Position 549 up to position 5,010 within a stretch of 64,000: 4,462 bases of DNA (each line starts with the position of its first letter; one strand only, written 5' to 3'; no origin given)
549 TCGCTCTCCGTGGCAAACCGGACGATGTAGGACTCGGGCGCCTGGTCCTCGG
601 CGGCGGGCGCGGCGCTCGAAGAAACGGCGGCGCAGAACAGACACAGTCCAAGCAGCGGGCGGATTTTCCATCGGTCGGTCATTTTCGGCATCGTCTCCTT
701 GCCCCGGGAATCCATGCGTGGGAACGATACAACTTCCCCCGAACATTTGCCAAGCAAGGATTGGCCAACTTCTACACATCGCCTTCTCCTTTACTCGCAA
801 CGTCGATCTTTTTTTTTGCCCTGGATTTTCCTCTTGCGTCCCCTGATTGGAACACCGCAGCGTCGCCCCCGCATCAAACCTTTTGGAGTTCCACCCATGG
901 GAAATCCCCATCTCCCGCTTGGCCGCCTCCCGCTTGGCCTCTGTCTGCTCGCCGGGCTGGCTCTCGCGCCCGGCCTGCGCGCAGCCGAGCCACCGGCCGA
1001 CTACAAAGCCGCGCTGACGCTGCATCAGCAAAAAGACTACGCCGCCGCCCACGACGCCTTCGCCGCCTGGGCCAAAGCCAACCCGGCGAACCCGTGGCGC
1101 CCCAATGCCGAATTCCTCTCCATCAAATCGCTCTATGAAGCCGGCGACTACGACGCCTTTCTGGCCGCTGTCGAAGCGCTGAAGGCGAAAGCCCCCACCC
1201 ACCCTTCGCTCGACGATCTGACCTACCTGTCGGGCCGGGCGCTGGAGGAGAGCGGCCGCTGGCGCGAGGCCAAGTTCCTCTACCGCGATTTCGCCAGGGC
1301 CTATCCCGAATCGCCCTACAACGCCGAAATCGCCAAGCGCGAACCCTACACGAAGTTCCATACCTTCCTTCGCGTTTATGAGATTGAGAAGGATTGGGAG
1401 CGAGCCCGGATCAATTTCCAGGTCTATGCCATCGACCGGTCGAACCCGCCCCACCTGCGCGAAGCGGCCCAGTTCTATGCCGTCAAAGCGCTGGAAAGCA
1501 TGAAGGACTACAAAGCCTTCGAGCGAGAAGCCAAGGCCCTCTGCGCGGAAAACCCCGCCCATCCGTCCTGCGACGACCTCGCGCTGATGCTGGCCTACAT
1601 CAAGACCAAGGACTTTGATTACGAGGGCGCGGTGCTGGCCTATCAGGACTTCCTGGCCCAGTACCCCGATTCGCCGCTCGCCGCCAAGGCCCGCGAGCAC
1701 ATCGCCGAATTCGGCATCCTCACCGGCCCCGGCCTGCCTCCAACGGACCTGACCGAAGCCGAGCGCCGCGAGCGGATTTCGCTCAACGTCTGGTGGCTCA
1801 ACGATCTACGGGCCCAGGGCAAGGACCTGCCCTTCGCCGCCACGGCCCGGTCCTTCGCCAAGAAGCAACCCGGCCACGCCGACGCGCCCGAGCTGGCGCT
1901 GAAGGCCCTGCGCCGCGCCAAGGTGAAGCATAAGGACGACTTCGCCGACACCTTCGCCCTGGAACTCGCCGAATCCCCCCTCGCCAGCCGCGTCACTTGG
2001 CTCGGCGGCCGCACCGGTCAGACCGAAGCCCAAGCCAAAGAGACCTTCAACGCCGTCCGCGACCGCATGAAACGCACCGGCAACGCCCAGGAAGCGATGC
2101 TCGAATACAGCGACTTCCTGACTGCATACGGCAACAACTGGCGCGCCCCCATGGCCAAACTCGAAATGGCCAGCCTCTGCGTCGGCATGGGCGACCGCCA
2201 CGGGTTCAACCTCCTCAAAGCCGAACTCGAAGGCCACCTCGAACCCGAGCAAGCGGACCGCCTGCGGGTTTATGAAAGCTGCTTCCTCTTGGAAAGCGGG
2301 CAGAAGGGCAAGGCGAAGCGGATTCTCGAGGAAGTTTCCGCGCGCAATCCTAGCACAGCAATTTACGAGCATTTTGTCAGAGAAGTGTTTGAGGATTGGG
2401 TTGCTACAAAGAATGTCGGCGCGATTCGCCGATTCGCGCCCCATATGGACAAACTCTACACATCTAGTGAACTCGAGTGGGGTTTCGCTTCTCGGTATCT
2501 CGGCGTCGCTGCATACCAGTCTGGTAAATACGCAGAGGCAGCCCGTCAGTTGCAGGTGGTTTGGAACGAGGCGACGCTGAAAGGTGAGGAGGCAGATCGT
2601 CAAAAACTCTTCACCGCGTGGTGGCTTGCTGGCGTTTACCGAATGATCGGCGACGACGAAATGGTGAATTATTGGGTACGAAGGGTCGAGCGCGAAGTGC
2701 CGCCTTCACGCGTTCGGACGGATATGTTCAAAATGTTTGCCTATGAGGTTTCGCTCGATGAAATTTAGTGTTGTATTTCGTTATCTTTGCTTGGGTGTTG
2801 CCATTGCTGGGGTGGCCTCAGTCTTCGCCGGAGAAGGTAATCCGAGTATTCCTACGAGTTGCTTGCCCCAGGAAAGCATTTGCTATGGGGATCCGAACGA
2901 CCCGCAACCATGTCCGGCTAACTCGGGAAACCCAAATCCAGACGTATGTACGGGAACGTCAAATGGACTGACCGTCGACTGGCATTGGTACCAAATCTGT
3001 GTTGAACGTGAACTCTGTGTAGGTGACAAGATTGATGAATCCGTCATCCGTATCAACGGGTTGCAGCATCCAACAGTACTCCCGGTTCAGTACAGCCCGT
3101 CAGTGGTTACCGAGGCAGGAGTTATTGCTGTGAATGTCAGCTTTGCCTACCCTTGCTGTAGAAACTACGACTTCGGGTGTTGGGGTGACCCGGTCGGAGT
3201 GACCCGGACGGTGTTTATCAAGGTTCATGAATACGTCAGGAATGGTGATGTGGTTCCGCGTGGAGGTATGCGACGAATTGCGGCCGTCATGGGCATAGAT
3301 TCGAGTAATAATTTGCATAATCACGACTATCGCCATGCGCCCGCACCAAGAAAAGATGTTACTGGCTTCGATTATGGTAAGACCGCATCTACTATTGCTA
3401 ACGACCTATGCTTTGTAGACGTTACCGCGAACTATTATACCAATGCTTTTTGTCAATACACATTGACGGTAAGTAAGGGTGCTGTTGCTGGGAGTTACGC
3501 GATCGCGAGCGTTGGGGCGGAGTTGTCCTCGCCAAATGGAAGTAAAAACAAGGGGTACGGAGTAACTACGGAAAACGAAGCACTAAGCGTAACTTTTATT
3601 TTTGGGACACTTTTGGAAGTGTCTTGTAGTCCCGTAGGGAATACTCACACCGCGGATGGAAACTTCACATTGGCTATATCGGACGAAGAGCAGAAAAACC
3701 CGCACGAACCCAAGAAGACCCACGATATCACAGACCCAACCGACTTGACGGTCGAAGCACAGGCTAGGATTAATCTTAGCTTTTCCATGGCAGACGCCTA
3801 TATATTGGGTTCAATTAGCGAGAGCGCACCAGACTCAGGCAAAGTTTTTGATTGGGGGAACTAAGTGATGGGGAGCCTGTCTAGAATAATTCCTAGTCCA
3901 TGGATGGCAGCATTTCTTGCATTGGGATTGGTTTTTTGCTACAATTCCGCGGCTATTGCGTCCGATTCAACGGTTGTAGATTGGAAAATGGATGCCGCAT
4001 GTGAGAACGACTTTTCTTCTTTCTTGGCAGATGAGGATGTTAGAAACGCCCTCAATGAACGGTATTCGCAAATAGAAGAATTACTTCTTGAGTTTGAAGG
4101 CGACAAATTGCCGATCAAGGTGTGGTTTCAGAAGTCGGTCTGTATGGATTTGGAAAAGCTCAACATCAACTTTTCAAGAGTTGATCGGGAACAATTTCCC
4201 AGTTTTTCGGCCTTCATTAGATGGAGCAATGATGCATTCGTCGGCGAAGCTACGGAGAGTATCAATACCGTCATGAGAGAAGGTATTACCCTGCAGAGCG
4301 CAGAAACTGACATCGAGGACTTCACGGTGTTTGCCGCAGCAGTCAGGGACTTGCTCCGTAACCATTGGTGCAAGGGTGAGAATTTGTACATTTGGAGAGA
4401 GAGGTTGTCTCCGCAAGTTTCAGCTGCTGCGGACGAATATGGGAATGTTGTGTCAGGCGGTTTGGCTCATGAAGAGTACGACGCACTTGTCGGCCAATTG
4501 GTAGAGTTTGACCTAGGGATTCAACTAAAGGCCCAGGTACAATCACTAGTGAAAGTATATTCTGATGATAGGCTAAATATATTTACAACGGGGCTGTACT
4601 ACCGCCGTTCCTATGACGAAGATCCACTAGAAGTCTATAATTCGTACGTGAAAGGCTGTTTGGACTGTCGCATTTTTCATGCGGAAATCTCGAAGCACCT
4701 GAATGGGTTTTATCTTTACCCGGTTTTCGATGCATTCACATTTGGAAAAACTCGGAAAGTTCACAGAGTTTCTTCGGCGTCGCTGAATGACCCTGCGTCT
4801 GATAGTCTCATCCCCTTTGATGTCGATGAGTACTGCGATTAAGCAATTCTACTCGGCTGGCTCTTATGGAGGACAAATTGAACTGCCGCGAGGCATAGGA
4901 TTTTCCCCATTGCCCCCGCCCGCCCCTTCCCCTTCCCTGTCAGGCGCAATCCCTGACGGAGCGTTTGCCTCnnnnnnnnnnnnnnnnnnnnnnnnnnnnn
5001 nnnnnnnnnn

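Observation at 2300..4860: Low-GC island replacing the 3' end of a TPR-protein gene and carrying two coupled secreted ORFs of unknown function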

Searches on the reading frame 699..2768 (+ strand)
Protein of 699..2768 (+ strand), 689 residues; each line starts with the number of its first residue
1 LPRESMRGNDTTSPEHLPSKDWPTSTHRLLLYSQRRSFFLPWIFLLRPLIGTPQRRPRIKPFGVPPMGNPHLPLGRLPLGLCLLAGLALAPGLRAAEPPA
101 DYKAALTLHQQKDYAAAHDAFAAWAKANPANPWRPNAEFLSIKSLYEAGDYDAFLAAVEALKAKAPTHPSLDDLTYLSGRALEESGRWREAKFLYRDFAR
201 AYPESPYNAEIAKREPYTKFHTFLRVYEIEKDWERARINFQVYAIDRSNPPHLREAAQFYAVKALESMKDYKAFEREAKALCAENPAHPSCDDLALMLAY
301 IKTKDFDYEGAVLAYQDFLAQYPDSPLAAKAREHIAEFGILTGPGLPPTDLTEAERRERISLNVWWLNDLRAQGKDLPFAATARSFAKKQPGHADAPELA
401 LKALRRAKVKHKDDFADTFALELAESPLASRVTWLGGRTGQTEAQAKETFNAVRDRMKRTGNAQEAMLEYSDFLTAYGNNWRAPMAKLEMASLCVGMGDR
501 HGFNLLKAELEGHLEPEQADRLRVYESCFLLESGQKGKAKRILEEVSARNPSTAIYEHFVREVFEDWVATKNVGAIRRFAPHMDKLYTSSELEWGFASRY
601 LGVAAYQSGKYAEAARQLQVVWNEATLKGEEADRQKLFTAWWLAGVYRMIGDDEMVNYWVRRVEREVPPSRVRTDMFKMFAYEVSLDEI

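Call 4: search_protein_families(library=pfam, proteins=[window:699-2768:+], max_evalue=1)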
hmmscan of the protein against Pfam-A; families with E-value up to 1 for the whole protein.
window:699-2768:+ (689 aa): 12 families
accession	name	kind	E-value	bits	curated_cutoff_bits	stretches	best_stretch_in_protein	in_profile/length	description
PF13525.12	YfiO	-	2.7e-11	44.1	25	2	100-214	7-132/203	Outer membrane lipoprotein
PF13428.12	TPR_14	-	1.9e-10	40.8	23.5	2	174-206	3-35/44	Tetratricopeptide repeat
PF13174.12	TPR_6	-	2.2e-06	28.4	26.3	2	176-205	4-33/33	Tetratricopeptide repeat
PF14559.12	TPR_19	-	1.3e-05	25.9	25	1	108-172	1-62/68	Tetratricopeptide repeat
PF13371.12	TPR_9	-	0.00082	19.8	35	1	147-211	7-68/73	Tetratricopeptide repeat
PF09613.16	HrpB1_HrpK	-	0.001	19.2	29.3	0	519-555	44-80/126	Bacterial type III secretion protein (HrpB1_HrpK)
PF07719.23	TPR_2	-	0.0023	18.3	27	1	599-619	5-25/34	Tetratricopeptide repeat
PF13512.12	TPR_18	-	0.0055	17.3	21.9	0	101-181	13-93/145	Tetratricopeptide repeat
PF13432.12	TPR_16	-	0.0057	17.5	32.7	1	597-618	33-53/65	Tetratricopeptide repeat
PF09976.15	TPR_21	-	0.0063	16.7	25.5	1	255-336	38-120/193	Tetratricopeptide repeat-like domain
PF22205.1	Csm6_6H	-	0.025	15.1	27.6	0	138-177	5-44/93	Csm6 6H domain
PF12895.13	ANAPC3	-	0.03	15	27.2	1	130-193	18-77/82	Anaphase-promoting complex, cyclosome, subunit 3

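Call 9: find_homologous_proteins(query=window:897-2765:+, max_evalue=0.001)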
Query window:897-2765:+ (623 aa): 6 proteins with E <= 0.001 among 8000 candidates.
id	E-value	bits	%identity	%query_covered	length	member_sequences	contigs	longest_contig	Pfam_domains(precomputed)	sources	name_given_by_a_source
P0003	0.0e+0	1424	100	100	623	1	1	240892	PF14559.13,PF13525.13,PF13428.13,PF13174.13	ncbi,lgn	ncbi:MAG: outer membrane protein assembly factor BamD [Sumerlaeia bacterium]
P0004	8.1e-6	43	33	19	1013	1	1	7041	PF09976.16,PF13414.13,PF17004.12,PF13512.13,PF13374.13,PF24575.2,PF00515.35,PF13424.13,PF28559.1,PF07719.24,PF13174.13,PF20308.5,PF25063.1,PF13431.13,PF23914.2,PF13525.13,PF25058.2,PF13176.13,PF13428.13,PF25064.2,PF14559.13,PF10300.16,PF13371.13,PF12895.14,PF13432.13,PF13181.13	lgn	-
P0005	1.4e-5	42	24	43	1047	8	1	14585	PF09976.16,PF13414.13,PF21545.4,PF17004.12,PF13512.13,PF07721.21,PF24575.2,PF00515.35,PF13424.13,PF28559.1,PF14938.13,PF14561.13,PF07719.24,PF13174.13,PF20308.5,PF25063.1,PF13431.13,PF23914.2,PF13525.13,PF25058.2,PF13176.13,PF13428.13,PF25064.2,PF14559.13,PF13371.13,PF17874.8,PF12895.14,PF13432.13,P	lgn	-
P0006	5.6e-5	40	29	18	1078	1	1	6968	PF10602.16,PF13431.13,PF09976.16,PF13525.13,PF13176.13,PF13428.13,PF25064.2,PF14559.13,PF24575.2,PF13371.13,PF00515.35,PF12895.14,PF13424.13,PF13432.13,PF13181.13,PF07719.24,PF13174.13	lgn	-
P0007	1.8e-4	38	21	37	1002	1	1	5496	PF25063.1,PF13431.13,PF09976.16,PF13525.13,PF25062.2,PF07720.19,PF13428.13,PF13512.13,PF14559.13,PF24575.2,PF12921.13,PF13371.13,PF00515.35,PF12895.14,PF13424.13,PF13432.13,PF13181.13,PF07719.24,PF13174.13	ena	-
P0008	2.8e-4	38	26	31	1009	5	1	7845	PF09976.16,PF13414.13,PF13512.13,PF24575.2,PF12921.13,PF00515.35,PF13424.13,PF28559.1,PF14938.13,PF14561.13,PF07719.24,PF13174.13,PF20308.5,PF23914.2,PF13525.13,PF25062.2,PF13176.13,PF13428.13,PF22205.2,PF25064.2,PF14559.13,PF13371.13,PF12895.14,PF21033.5,PF13432.13,PF13181.13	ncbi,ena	-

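Call 25: search_protein_families(library=ncbifam, proteins=[window:897-2765:+], max_evalue=1)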
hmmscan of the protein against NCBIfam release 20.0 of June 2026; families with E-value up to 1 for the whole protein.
window:897-2765:+ (623 aa): 10 families
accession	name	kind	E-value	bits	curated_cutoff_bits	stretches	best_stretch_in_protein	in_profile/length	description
TIGR02795.1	tol_pal_ybgF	equivalog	1.1e-23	84.1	90.1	2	32-144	2-114/119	tol-pal system protein YbgF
TIGR03302.1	OM_YfiO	subfamily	2.8e-12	46.6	81.4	2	31-148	31-157/239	outer membrane protein assembly factor BamD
NF008068.0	PRK10803.1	equivalog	1.1e-08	35.4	383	1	29-142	139-253/263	cell division protein CpoB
NF008757.0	PRK11788.1-5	equivalog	6.5e-05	22.3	363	1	153-257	143-245/388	lipopolysaccharide assembly protein LapB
NF052312.1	T9SS_PorW_SprE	equivalog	0.00014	20.7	250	1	31-104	636-709/716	type IX secretion system periplasmic lipoprotein PorW/SprE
NF008755.0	PRK11788.1-3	equivalog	0.00057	19.3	430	1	156-258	146-246/388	lipopolysaccharide assembly protein LapB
NF033758.1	gliding_GltE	equivalog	0.025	13.5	225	1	221-271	115-162/411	adventurous gliding motility TPR repeat lipoprotein GltE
TIGR03504.1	FimV_Cterm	subfamily_domain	0.055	13.5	30.65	0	465-482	10-27/44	FimV/HubP family polar landmark protein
TIGR02917.1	PEP_TPR_lipo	equivalog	0.15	9.9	312.2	1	45-104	206-262/899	XrtA/PEP-CTERM system TPR-repeat protein PrsT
NF008119.0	PRK10866.1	equivalog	0.35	10.5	363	0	33-114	32-114/243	outer membrane protein assembly factor BamD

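Call 48: search_protein_families(library=padloc, proteins=[window:897-2765:+], max_evalue=1)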
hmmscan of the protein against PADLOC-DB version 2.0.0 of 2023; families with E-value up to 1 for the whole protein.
window:897-2765:+ (623 aa): 0 families

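Call 49: search_protein_families(library=phrogs, proteins=[window:897-2765:+], max_evalue=1)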
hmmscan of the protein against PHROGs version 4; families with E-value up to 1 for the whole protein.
window:897-2765:+ (623 aa): 3 families
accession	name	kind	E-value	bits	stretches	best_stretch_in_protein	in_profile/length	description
phrog_13066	-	unknown function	7.4e-05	23.5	1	36-114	36-114/245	-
phrog_2687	-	unknown function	0.16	13.6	1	62-100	32-69/73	-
phrog_19692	-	unknown function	0.51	11.9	0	130-154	60-85/93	-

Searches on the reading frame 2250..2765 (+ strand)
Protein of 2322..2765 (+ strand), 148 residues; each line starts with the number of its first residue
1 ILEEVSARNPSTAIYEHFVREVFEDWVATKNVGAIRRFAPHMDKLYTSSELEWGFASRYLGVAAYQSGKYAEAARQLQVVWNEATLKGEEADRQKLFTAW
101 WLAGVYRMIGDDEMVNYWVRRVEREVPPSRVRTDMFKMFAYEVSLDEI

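Call 47: search_protein_families(library=pfam, proteins=[window:2322-2765:+, window:2250-2765:+], max_evalue=10)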
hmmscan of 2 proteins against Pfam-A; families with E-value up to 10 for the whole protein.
window:2322-2765:+ (148 aa): 3 families
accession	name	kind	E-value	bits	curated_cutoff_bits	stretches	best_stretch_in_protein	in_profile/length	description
PF07719.23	TPR_2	-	0.022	15.3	27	1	58-78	5-25/34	Tetratricopeptide repeat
PF07979.17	Intimin_C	-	0.028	15.3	27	1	67-127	12-70/101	Intimin C-type lectin domain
PF13432.12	TPR_16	-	0.054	14.4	32.7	1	56-77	33-53/65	Tetratricopeptide repeat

window:2250-2765:+ (172 aa): 7 families
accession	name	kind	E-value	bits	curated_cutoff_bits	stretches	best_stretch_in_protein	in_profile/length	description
PF07719.23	TPR_2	-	0.00045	20.6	27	1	82-102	5-25/34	Tetratricopeptide repeat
PF13432.12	TPR_16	-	0.0023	18.8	32.7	1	80-101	33-53/65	Tetratricopeptide repeat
PF14559.12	TPR_19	-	0.0036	18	25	1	13-37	35-59/68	Tetratricopeptide repeat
PF13174.12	TPR_6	-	0.0054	17.7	26.3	1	83-106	5-28/33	Tetratricopeptide repeat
PF07979.17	Intimin_C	-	0.018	15.9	27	1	91-151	12-70/101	Intimin C-type lectin domain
PF13428.12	TPR_14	-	0.036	15.2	23.5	0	13-37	11-36/44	Tetratricopeptide repeat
PF09613.16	HrpB1_HrpK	-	0.15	12.2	29.3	1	4-38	46-80/126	Bacterial type III secretion protein (HrpB1_HrpK)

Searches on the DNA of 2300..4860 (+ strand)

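Call 43: search_dna_similar(query=window:2300-4860:+, collection=plasmids, mode=distant, max_evalue=0.001)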
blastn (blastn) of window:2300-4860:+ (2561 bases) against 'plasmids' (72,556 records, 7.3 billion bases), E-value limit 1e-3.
No match.

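Call 44: search_dna_similar(query=window:2300-4860:+, collection=phages, mode=distant, max_evalue=0.001)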
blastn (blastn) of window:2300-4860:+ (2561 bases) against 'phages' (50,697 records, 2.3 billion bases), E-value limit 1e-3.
No match.
